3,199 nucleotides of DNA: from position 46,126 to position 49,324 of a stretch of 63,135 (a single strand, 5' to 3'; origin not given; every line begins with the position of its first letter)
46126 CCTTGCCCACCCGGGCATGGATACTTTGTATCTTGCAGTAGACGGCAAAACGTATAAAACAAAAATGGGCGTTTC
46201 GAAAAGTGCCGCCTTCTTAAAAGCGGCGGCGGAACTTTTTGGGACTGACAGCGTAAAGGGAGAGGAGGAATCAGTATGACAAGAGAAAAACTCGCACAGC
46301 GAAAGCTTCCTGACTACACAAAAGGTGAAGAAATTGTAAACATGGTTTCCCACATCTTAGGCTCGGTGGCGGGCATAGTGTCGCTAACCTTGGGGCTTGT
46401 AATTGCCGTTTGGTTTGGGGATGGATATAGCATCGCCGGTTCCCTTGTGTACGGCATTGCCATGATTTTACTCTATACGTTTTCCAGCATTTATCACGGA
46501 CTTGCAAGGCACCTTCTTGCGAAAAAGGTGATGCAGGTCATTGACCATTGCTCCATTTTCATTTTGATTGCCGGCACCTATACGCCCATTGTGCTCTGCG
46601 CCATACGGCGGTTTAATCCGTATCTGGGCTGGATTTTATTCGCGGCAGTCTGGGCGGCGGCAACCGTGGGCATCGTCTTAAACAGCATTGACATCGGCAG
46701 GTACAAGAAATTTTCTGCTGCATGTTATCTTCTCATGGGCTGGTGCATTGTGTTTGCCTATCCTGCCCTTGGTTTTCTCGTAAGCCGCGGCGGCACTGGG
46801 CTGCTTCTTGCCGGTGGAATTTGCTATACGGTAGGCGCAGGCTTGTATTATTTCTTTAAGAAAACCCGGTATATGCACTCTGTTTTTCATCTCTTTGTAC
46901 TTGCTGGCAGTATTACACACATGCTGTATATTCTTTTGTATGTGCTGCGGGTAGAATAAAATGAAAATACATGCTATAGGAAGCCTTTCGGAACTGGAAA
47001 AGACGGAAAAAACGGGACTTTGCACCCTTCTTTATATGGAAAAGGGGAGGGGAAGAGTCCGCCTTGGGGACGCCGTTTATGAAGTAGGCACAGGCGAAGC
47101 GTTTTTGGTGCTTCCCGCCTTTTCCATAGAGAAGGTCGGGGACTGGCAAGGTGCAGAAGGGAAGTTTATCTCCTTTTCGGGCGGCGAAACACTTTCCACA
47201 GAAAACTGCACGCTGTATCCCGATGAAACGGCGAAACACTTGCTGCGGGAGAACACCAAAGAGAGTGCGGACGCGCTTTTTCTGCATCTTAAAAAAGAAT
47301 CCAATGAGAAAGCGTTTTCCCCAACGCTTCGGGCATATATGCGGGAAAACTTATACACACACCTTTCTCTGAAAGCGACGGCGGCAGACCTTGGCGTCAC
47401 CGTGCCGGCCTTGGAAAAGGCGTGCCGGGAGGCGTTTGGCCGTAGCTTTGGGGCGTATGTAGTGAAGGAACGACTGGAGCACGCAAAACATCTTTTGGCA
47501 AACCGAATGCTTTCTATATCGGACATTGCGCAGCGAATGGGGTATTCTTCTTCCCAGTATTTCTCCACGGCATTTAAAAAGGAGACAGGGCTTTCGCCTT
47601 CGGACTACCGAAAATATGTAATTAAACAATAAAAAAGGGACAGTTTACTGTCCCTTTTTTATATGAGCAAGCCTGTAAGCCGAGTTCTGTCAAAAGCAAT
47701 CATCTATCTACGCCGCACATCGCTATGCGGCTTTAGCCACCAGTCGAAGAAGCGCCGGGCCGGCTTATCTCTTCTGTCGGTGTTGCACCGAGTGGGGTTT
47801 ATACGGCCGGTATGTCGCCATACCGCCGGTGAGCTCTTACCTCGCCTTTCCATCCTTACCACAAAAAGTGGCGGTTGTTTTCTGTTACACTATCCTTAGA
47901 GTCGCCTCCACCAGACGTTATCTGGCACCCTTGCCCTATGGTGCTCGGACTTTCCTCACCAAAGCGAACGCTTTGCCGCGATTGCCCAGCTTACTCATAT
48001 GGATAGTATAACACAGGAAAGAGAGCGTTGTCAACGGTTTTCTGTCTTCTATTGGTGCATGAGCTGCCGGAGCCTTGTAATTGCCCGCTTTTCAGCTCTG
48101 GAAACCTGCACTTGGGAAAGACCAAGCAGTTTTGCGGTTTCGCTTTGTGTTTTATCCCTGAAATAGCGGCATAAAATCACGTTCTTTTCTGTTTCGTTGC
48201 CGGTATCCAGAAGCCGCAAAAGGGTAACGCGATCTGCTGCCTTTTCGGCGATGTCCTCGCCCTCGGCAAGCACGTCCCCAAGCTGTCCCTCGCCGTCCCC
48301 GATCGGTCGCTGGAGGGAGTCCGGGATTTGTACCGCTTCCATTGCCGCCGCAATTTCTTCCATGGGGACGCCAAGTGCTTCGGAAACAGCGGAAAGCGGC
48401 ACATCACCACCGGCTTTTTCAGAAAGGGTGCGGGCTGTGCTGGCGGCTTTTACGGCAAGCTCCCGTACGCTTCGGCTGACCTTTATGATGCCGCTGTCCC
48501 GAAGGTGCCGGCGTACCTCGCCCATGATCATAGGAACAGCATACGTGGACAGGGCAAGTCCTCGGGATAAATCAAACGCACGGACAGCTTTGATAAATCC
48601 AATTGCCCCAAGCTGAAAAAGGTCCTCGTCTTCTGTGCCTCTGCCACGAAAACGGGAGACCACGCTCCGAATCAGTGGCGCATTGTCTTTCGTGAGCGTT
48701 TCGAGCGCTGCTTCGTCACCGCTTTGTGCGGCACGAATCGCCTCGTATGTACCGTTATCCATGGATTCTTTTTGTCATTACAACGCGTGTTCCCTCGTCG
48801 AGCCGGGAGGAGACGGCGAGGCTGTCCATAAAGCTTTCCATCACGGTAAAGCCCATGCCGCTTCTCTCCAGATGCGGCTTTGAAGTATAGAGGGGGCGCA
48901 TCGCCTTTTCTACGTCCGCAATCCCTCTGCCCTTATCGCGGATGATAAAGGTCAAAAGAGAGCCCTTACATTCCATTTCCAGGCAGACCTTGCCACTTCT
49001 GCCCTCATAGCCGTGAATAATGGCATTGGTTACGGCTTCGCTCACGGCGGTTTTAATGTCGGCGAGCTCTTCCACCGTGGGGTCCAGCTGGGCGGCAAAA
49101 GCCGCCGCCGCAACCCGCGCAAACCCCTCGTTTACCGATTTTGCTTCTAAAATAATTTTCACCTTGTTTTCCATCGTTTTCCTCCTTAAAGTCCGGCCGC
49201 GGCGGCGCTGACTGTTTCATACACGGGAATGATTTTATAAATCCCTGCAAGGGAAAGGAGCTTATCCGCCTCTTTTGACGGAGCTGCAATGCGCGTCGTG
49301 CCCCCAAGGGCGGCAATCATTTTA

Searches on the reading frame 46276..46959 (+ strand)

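Call 6: search_protein_families(library=pfam, proteins=[window:46276-46959:+])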
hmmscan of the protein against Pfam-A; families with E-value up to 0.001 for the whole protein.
window:46276-46959:+ (227 aa): 1 family
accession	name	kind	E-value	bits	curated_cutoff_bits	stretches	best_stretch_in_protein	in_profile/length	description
PF03006.26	HlyIII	-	6.3e-36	124.6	26.2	1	17-216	4-224/224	Haemolysin-III related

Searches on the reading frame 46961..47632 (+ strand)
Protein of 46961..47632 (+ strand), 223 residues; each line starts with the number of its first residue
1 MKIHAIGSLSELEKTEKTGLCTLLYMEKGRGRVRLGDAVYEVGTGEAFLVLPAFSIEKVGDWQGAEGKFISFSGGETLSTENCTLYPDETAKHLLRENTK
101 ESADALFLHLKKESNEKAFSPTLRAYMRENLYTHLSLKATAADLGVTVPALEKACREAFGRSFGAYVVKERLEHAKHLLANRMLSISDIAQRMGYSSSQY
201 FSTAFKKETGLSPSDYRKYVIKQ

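Call 6: search_protein_families(library=pfam, proteins=[window:46961-47632:+])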
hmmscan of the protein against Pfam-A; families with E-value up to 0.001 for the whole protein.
window:46961-47632:+ (223 aa): 3 families
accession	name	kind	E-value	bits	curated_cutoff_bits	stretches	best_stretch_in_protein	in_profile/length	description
PF12833.13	HTH_18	-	2.6e-21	76.1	33.6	1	141-218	2-79/80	Helix-turn-helix domain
PF00165.29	HTH_AraC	-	2.1e-13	50.4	26.6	1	184-218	9-42/42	Bacterial regulatory helix-turn-helix proteins, AraC family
PF02311.25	AraC_binding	-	0.00019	21.6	21.1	1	21-52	24-55/135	AraC-like ligand binding domain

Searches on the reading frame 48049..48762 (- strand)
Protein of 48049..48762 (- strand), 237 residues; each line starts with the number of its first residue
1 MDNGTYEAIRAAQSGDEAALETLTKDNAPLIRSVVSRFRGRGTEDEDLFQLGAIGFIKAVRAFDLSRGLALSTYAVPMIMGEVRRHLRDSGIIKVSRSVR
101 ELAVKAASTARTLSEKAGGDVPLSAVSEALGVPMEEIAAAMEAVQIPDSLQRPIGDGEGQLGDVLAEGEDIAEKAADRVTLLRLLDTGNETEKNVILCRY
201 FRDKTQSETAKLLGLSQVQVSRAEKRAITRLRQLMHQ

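Call 6: search_protein_families(library=pfam, proteins=[window:48049-48762:-])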
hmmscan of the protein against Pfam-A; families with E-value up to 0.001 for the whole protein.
window:48049-48762:- (237 aa): 4 families
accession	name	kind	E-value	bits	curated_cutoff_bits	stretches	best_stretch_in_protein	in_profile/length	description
PF04542.20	Sigma70_r2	-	2.7e-14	53.2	24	1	25-90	3-68/71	Sigma-70 region 2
PF04545.22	Sigma70_r4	-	6.6e-13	48.4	24.1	1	189-233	6-50/50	Sigma-70, region 4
PF04539.22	Sigma70_r3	-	7.3e-08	32.9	25.3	1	101-169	1-70/78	Sigma-70 region 3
PF01381.28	HTH_3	-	0.00069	20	23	0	203-225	9-31/55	Helix-turn-helix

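Call 8: find_related_loci(query=window:48049-48762:-, collection=genome_contigs, flank=5000)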
Query window:48049-48762:- (237 aa) in genome_contigs; peptide patterns used: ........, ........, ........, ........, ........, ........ (x = any residue, [..] = any of these).
600 stretches matched a pattern (row limit reached: there are more); 527 encode a relative of the query (tblastn E <= 1e-3); the best 80 are kept; 80 distinct loci.
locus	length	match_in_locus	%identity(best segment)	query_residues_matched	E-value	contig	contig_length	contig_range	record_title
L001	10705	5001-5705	68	1-235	8e-101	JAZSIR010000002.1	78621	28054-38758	MAG: Clostridia bacterium isolate T1900044569_TS20190035.MAGScoT_cleanbin_000017 SGB_427_k141_1969749, whole genome shot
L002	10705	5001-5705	72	1-235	6e-100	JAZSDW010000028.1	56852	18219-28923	MAG: Clostridia bacterium isolate T1900044595_TS20190061.MAGScoT_cleanbin_000012 SGB_658_k141_1040488, whole genome shot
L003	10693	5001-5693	47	5-232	2e-62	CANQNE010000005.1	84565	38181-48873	MAG: uncultured Lachnospiraceae bacterium isolate Lapin-012__bin85 genome assembly, contig: Lapin-012__NODE_542_length_8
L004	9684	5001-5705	46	1-233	9e-61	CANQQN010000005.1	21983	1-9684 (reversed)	MAG: uncultured Lachnospiraceae bacterium isolate Lapin-010__bin5 genome assembly, contig: Lapin-010__NODE_843_length_21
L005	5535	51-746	38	7-235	1e-47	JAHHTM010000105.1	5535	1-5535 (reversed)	MAG: Muricomes sp. isolate MAG082 MAG082_105, whole genome shotgun sequence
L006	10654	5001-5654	35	21-232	6e-34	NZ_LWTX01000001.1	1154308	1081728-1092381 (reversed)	Prescottella equi strain DSM 20307 contig001, whole genome shotgun sequence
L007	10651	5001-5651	35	21-233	1e-33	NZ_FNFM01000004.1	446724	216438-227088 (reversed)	Actinopolyspora mzabensis strain DSM 45460, whole genome shotgun sequence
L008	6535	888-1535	36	22-232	1e-33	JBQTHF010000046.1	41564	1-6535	MAG: Actinokineospora sp. isolate SAR301 c_000000357436, whole genome shotgun sequence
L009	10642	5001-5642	36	23-232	4e-35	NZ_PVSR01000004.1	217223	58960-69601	Actinopolyspora mortivallis strain M5A NODE_4_length_217223_cov_25.7042_ID_2061, whole genome shotgun sequence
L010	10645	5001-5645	35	29-237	4e-33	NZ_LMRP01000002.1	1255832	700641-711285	Rhodococcus sp. Leaf247 contig_2, whole genome shotgun sequence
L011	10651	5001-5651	35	21-233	4e-33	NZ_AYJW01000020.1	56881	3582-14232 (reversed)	Saccharopolyspora rectivirgula DSM 43747 Contig20, whole genome shotgun sequence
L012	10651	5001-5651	36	21-233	2e-33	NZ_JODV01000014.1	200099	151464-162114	Actinoalloteichus caeruleus strain NRRL B-2194 contig14.1, whole genome shotgun sequence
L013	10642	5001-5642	35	29-236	8e-33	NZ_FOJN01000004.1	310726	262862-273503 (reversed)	Rhodococcoides kroppenstedtii strain DSM 44908, whole genome shotgun sequence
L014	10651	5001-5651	33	21-233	2e-32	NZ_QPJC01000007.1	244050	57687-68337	Halopolyspora algeriensis strain CECT 8575 Ga0244637_107, whole genome shotgun sequence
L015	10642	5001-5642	35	29-236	9e-33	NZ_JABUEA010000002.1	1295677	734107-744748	Rhodococcus sp. BP-334 Scoffold2, whole genome shotgun sequence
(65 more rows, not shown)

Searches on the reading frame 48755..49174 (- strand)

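Call 6: search_protein_families(library=pfam, proteins=[window:48755-49174:-])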
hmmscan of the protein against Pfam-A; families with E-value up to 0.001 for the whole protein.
window:48755-49174:- (139 aa): 2 families
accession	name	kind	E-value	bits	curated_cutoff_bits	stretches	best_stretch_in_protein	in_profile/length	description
PF13581.12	HATPase_c_2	-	2.4e-23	83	27.4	1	18-135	10-127/127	Histidine kinase-like ATPase domain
PF02518.31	HATPase_c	-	1.1e-11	45.6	26.4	1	39-134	5-106/111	Histidine kinase-, DNA gyrase B-, and HSP90-like ATPase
